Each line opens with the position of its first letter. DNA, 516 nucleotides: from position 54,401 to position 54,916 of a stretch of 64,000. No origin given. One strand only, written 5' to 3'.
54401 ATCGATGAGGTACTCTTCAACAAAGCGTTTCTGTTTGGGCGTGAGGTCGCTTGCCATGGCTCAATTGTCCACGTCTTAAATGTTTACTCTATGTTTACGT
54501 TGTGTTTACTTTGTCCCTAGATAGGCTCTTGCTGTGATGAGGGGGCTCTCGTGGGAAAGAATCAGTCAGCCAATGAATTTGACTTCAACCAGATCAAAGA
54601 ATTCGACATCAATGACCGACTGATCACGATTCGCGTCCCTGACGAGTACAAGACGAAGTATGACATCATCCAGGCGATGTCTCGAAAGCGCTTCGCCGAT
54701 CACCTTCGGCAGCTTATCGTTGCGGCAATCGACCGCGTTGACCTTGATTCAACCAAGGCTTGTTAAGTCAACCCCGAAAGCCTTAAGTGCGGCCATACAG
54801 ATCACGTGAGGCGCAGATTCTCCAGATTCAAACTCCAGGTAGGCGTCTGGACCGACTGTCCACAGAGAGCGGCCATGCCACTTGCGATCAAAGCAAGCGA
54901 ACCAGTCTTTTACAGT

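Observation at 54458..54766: Three TGTTTAC repeats at exact 11-bp phase between terS and a divergent ribbon-helix-helix gene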

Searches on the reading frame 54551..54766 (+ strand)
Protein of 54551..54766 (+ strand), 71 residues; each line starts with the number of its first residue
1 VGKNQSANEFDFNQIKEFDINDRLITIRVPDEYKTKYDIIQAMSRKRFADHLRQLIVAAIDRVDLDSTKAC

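Call 9: search_protein_families(library=pfam, proteins=[window:54551-54766:+], max_evalue=0.1)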
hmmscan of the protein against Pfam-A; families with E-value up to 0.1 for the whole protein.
window:54551-54766:+ (71 aa): 0 families

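Call 10: search_protein_families(library=phrogs, proteins=[window:54551-54766:+], max_evalue=0.1)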
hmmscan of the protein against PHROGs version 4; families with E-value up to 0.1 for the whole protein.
window:54551-54766:+ (71 aa): 0 families
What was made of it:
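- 54551..54766 (+): 71-aa small gene (GTG start), predicted strand-helix-helix DNA-binding protein. Proposed DNA-reading strand is LITIRVP (residues 23-29). No Pfam or PHROG hit (calls 9, 10).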

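Call 13: search_dna_similar(query=window:54551-54763:+, collection=phages, mode=protein, max_evalue=1)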
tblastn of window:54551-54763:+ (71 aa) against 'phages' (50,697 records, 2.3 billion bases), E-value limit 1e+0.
No match.

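Call 14: find_homologous_proteins(query=window:54551-54763:+, max_evalue=0.01)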
Query window:54551-54763:+ (71 aa): 1 proteins with E <= 0.01 among 1 candidates.
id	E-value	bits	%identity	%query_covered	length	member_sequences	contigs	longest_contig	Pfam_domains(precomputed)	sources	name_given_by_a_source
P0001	1.4e-38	146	99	100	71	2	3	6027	-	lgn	-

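Call 16: find_encoding_contigs(protein=P0001, flank=10000)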
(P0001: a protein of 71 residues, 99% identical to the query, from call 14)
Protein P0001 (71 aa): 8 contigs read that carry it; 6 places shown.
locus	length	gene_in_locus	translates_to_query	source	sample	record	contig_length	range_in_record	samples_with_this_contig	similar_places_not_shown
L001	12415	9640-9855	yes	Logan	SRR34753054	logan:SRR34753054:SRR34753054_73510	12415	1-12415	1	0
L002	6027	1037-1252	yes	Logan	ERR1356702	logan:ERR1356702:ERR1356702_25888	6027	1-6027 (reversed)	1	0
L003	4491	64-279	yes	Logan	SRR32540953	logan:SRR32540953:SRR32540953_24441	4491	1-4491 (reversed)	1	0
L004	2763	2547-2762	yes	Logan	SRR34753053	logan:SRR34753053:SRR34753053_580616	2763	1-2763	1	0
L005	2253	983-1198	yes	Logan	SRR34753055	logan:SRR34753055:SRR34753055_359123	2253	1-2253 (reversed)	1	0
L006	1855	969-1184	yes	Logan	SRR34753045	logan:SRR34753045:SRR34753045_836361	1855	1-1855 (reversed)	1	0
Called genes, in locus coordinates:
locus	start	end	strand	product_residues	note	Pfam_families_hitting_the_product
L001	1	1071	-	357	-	?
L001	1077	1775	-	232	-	PF24175:SU10_adaptor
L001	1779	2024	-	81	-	-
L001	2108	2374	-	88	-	-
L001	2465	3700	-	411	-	PF11651:P22_CoatProtein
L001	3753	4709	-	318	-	-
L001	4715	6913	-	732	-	PF16510:P22_portal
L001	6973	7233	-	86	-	PF24729:Acb2_Tad1_hairpin (weak)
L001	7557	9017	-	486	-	-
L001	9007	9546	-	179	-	PF03592:Terminase_2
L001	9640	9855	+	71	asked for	-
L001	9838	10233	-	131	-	PF18066:Phage_ABA_S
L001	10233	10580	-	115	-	-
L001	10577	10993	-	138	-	-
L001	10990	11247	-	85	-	-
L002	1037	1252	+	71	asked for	-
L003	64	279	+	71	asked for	-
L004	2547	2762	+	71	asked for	?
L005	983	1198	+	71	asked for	-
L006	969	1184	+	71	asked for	-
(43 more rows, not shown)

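Call 21: search_protein_representatives(protein=window:54551-54763:+)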
Query: 71 residues. Proteins with E-value up to 0.001 (for the whole library): 32; up to 1e-10: 1; up to 1e-30: 0. The best 32 are listed.
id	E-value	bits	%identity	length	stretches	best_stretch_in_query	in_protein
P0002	1.1e-16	75.9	51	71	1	3-71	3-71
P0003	3.0e-07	46.2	53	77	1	23-69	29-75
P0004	5.8e-07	45.3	42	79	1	6-65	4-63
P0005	2.1e-06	43.5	39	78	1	17-67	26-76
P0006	1.1e-05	41.2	46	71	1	17-66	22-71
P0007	1.3e-05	41.0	48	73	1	15-67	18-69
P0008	2.4e-05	40.2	37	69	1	10-62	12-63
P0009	2.7e-05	40.0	42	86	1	8-64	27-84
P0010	2.7e-05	40.0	44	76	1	23-67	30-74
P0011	3.1e-05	39.8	44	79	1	23-67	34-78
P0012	3.4e-05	39.7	48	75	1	22-67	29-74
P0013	3.4e-05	39.7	41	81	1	9-67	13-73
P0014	3.7e-05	39.6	43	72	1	17-65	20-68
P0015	5.2e-05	39.1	50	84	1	12-64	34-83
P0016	5.8e-05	39.0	35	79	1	8-69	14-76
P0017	1.7e-04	37.5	38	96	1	18-70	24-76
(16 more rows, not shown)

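Call 24: search_protein_families(library=pfam, alignment_id=A2, max_evalue=1)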
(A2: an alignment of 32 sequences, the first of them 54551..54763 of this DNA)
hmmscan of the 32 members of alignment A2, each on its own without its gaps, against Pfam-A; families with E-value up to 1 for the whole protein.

A. member 1, window:54551-54763:+ (71 aa): 0 families

B. families by the number of members that match (of 32 scanned): 23 families
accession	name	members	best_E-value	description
PF25729.1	crAss_MUZ_C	1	0.014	Crassvirus muzzle protein C-terminal domain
PF14591.11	AF0941-like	1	0.015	AF0941-like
PF19615.4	DUF6120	1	0.02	Family of unknown function (DUF6120)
PF18211.6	Csm1_B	1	0.047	Csm1 subunit domain B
PF18860.6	AbiJ_NTD3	1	0.054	AbiJ N-terminal domain 3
PF08410.15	DUF1737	1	0.056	Domain of unknown function (DUF1737)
PF23525.1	Methyltransf_36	1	0.064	AprA MT2-like domain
PF16316.10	DUF4956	1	0.065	Domain of unknown function (DUF4956)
PF07600.16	DUF1564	1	0.085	Protein of unknown function (DUF1564)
PF15634.11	Tox-ART-HYE1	1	0.09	HYE1 signature containing ADP-ribosyltransferase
PF12550.13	GCR1_C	1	0.11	Transcriptional activator of glycolytic enzymes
PF16076.10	Acyltransf_C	1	0.12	Acyltransferase C-terminus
PF23183.1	bHLH_NPAS4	1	0.13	NPAS4 bHLH domain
PF12621.13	PHM7_ext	1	0.13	Extracellular tail, of 10TM putative phosphate transporter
PF21151.2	CSN1_C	1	0.13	COP9 signalosome complex subunit 1, C-terminal helix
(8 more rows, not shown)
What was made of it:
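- One of 32 members hits Pfam RHH_1, at E 0.16 (call 24).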

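Call 25: search_solved_structures(query=A2, max_evalue=10, show_alignments=3)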
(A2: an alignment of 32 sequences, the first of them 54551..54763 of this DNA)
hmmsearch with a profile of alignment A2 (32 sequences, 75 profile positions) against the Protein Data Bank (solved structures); distinct sequences matched with E-value up to 10: 6.
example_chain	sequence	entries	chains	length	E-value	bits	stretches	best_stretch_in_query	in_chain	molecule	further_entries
6xu6_CQ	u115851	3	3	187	0.2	15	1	43-68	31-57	60S ribosomal protein L18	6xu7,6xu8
4v6w_CQ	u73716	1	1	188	0.2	15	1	43-68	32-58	60S ribosomal protein L18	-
2op5_A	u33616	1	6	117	0.4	14.1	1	25-66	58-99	hypothetical protein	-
9tel_A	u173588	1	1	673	1.6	12.1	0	24-64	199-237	RNA helicase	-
5jb2_A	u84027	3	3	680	1.7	12.1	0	24-64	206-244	LGP2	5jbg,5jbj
5jaj_A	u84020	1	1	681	1.7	12.1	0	24-64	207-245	LGP2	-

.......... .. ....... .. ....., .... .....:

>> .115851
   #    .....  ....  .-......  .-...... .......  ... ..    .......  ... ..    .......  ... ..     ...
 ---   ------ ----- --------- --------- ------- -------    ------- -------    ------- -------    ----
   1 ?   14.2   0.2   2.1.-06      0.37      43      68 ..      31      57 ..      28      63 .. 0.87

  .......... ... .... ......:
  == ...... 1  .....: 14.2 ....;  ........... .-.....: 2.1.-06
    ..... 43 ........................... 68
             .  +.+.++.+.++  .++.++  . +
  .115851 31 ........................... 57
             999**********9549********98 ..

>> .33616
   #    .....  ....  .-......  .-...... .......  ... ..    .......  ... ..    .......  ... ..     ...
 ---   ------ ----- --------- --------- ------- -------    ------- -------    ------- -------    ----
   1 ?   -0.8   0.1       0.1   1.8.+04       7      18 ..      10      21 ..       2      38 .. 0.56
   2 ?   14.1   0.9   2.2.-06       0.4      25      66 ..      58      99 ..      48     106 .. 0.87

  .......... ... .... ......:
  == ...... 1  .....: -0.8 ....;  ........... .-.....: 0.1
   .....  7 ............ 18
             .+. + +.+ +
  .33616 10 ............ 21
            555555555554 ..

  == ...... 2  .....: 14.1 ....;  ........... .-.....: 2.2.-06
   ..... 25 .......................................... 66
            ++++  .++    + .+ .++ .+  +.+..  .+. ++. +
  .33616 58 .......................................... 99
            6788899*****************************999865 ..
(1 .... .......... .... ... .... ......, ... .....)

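Call 29: find_encoding_contigs(protein=P0002, flank=5000, max_places=4)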
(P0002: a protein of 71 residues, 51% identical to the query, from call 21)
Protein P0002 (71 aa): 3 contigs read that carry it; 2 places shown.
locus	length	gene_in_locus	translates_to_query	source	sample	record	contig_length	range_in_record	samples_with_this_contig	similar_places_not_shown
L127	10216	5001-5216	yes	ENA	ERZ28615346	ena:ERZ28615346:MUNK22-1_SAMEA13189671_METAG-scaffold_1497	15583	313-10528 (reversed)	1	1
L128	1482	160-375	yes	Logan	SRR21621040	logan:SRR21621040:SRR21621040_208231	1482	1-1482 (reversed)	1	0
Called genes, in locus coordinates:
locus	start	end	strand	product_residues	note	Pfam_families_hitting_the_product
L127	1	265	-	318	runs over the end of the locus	-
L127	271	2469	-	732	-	PF16510:P22_portal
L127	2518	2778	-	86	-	PF24729:Acb2_Tad1_hairpin (weak)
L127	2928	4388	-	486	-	-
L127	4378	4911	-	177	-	PF03592:Terminase_2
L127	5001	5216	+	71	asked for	-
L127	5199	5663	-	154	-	PF18066:Phage_ABA_S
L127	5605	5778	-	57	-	-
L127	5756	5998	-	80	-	-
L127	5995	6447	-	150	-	-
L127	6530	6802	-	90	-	-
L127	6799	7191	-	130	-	PF13935:Ead_Ea22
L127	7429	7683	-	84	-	-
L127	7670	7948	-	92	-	-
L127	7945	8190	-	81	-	-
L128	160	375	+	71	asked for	-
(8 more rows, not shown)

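Call 38: predict_structure(alignment_id=A2)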
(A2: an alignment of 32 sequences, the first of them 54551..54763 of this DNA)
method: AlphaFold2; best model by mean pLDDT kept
length: 71 residues; sequences in the alignment: 32
mean_pLDDT: 76.1   pTM: 0.48
mean pLDDT of the five models: 76.1, 75.9, 74.8, 74.6, 73.0
residues with pLDDT >= 90: 22; 70-90: 23; 50-70: 19; < 50: 7
segments of 3 or more residues with pLDDT < 50: 1-5
pLDDT, mean of each block of 10 residues (from residue 1): 49 57 86 94 90 90 71 47
secondary structure, 60 per line:
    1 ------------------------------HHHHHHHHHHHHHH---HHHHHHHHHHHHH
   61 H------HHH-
elements in order: H31-44 H48-61
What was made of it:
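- On Ribbon-helix-helix (RHH / MetJ-Arc) superfamily: The full-length model agrees (call 38).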

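Call 39: find_encoding_contigs(protein=P0003, flank=6000, max_places=3)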
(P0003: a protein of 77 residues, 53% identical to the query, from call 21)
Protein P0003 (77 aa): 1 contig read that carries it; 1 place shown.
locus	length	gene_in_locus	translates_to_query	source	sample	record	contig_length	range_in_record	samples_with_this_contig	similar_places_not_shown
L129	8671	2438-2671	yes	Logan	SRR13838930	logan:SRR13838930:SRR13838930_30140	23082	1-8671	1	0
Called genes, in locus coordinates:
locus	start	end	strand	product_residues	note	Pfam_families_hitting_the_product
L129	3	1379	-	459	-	?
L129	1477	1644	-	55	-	-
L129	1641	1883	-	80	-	PF00196:GerE, PF08281:Sigma70_r4_2 (weak)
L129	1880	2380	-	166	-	PF16677:GP3_package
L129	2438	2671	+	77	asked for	-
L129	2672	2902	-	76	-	-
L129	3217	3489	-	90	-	PF14384:BrnA_antitoxin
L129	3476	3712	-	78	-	PF13711:DUF4160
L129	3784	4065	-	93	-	-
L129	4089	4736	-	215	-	PF04545:Sigma70_r4 (faint)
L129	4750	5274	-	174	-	PF07463:NUMOD4, PF13392:HNH_3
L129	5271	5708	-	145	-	-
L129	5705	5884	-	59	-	-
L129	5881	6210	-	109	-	-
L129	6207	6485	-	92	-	-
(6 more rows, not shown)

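Call 40: find_encoding_contigs(protein=P0004, flank=6000, max_places=3)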
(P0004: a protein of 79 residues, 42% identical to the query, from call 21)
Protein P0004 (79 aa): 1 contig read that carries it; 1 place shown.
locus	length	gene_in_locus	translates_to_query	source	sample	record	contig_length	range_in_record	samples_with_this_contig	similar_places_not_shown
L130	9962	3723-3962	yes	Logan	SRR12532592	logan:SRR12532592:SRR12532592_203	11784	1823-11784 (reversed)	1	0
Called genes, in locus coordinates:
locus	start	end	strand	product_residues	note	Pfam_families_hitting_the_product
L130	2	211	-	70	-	?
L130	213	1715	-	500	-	-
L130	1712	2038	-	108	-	PF11750:DUF3307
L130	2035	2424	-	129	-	-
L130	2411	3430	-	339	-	PF01555:N6_N4_Mtase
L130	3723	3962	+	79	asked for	-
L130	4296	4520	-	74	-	-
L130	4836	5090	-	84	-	-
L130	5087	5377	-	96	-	-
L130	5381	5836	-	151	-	-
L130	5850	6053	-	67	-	-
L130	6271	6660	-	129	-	-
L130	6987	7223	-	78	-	-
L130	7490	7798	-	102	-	-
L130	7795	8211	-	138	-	PF16225:DUF4884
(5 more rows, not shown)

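Call 44: find_related_loci(query=window:54551-54763:+, collection=genome_contigs, flank=6000)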
Query window:54551-54763:+ (71 aa) in genome_contigs; peptide patterns used: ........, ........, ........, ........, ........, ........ (x = any residue, [..] = any of these).
583 stretches matched a pattern, but none encodes a relative of the query by tblastn (E <= 1e-3).

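Call 45: fold_search(model_id=the predicted structure, library=pdb)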
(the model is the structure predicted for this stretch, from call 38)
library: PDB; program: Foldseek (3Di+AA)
matches with E <= 10: 0; with E <= 0.001: 0
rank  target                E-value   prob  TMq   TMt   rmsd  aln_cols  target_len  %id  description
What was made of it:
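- On Ribbon-helix-helix (RHH / MetJ-Arc) superfamily: The full-length model gave no match (call 45).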

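Call 47: find_encoding_contigs(protein=P0005, flank=6000, max_places=2)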
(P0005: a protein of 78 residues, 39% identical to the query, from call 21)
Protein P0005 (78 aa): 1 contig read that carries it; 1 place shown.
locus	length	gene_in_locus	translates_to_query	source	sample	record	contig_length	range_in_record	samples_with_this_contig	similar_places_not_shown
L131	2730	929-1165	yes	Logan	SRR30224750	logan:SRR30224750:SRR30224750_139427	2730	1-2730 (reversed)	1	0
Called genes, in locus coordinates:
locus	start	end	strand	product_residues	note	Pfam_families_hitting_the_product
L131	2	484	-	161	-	?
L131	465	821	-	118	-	-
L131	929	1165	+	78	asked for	-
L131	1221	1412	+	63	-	-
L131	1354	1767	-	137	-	PF18066:Phage_ABA_S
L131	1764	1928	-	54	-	-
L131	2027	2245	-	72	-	-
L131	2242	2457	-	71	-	-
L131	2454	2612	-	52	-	-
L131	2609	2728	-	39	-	?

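Call 48: find_encoding_contigs(protein=P0007, flank=6000, max_places=2)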
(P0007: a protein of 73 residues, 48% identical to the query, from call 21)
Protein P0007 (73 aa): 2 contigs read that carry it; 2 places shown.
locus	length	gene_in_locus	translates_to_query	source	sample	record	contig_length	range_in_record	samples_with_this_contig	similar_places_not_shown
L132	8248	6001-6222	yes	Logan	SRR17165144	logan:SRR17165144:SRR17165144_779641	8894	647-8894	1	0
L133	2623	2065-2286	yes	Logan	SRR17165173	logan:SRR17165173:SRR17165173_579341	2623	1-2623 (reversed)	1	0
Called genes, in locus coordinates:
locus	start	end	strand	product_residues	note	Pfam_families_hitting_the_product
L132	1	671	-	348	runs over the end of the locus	-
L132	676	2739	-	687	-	PF16510:P22_portal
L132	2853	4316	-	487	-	PF03237:Terminase_6N, PF17289:Terminase_6C (weak)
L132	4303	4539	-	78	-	-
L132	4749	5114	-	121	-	PF00196:GerE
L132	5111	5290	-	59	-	-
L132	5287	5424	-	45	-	-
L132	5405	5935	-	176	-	PF13384:HTH_23 (weak)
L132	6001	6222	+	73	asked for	-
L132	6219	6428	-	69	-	PF01258:zf-dskA_traR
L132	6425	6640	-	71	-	-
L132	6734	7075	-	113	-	-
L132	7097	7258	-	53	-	-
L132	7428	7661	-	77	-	-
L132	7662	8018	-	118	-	-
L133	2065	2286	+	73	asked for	-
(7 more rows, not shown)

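Call 49: find_encoding_contigs(protein=P0017, flank=6000, max_places=2)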
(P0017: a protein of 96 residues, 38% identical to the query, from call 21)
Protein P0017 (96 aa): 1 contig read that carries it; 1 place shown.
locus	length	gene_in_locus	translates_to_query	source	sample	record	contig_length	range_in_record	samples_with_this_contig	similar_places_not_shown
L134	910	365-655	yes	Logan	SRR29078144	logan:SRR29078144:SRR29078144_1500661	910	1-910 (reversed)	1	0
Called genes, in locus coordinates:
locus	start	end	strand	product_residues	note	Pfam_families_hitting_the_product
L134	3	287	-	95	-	?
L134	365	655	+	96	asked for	-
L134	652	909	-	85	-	?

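Call 57: fold_search(model_id=the predicted structure, library=viral)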
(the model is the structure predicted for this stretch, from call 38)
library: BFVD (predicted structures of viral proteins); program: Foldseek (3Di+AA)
matches with E <= 10: 18; with E <= 0.001: 0
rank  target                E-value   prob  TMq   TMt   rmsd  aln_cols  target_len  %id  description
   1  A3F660                1.0e+00  0.11  0.29  0.15  16.6        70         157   18  (no name in the UniProt tables at hand)
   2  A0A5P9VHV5            2.0e+00  0.04  0.21  0.17  18.6        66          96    9  Uncharacterized protein [Human betaherpesvirus 6]
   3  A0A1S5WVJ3            2.6e+00  0.23  0.46  0.45   3.3        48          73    8  (no name in the UniProt tables at hand)
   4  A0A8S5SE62            3.2e+00  0.09  0.37  0.23  12.6        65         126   11  Uncharacterized protein [Caudovirales sp. ctrNG92]
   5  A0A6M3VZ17            4.4e+00  0.15  0.47  0.63   2.8        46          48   20  Putative transcriptional regulator [Metallosphaera rod-shaped virus 1]
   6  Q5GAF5                4.7e+00  0.03  0.25  0.10  19.6        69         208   17  Uncharacterized protein [Grouper iridovirus]
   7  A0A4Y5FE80            6.5e+00  0.07  0.42  0.38   9.7        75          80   17  (no name in the UniProt tables at hand)
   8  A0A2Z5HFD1            6.5e+00  0.04  0.32  0.31  16.6        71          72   17  (no name in the UniProt tables at hand)
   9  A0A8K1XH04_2          6.5e+00  0.03  0.24  0.02  17.6        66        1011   14  (no name in the UniProt tables at hand)
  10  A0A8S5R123            7.0e+00  0.04  0.30  0.33  13.6        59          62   19  Uncharacterized protein [Myoviridae sp. cteBs22]
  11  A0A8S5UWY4            7.0e+00  0.04  0.29  0.05  11.7        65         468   15  Baseplate protein [Siphoviridae sp. ctDmR33]
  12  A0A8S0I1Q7            7.6e+00  0.04  0.35  0.20  22.0        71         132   13  (no name in the UniProt tables at hand)
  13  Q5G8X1                7.6e+00  0.04  0.28  0.34  13.0        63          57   19  (no name in the UniProt tables at hand)
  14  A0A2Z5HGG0            8.2e+00  0.02  0.30  0.23  19.2        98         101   13  (no name in the UniProt tables at hand)
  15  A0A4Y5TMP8            8.8e+00  0.08  0.45  0.43   5.0        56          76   12  (no name in the UniProt tables at hand)
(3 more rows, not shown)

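Call 62: find_related_loci(query=window:54551-54763:+, collection=viral_contigs, flank=10000)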
Query window:54551-54763:+ (71 aa) in viral_contigs; peptide patterns used: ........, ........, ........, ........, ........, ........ (x = any residue, [..] = any of these).
32 stretches matched a pattern, but none encodes a relative of the query by tblastn (E <= 1e-3).

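Call 63: find_related_loci(query=P0004, collection=viral_contigs, flank=10000)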
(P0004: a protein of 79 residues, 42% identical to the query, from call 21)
Query P0004 (79 aa) in viral_contigs; peptide patterns used: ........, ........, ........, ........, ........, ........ (x = any residue, [..] = any of these).
13 stretches matched a pattern, but none encodes a relative of the query by tblastn (E <= 1e-3).
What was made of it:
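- Tried and rejected: None in IMG/VR with single-protein queries (calls 62, 63).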

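Call 65: find_related_loci(query=A5, collection=viral_contigs, flank=10000)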
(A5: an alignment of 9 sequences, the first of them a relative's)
Query A5 (73 aa) in viral_contigs; peptide patterns used: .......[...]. (x = any residue, [..] = any of these).
129 stretches matched a pattern; 3 encode a relative of the query (tblastn E <= 1e-3); 3 distinct loci.
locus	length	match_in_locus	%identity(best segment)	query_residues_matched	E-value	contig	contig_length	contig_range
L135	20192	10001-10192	42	4-69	1e-13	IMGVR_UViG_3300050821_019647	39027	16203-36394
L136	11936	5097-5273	40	3-64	9e-11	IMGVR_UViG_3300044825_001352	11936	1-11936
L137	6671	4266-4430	40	7-64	2e-9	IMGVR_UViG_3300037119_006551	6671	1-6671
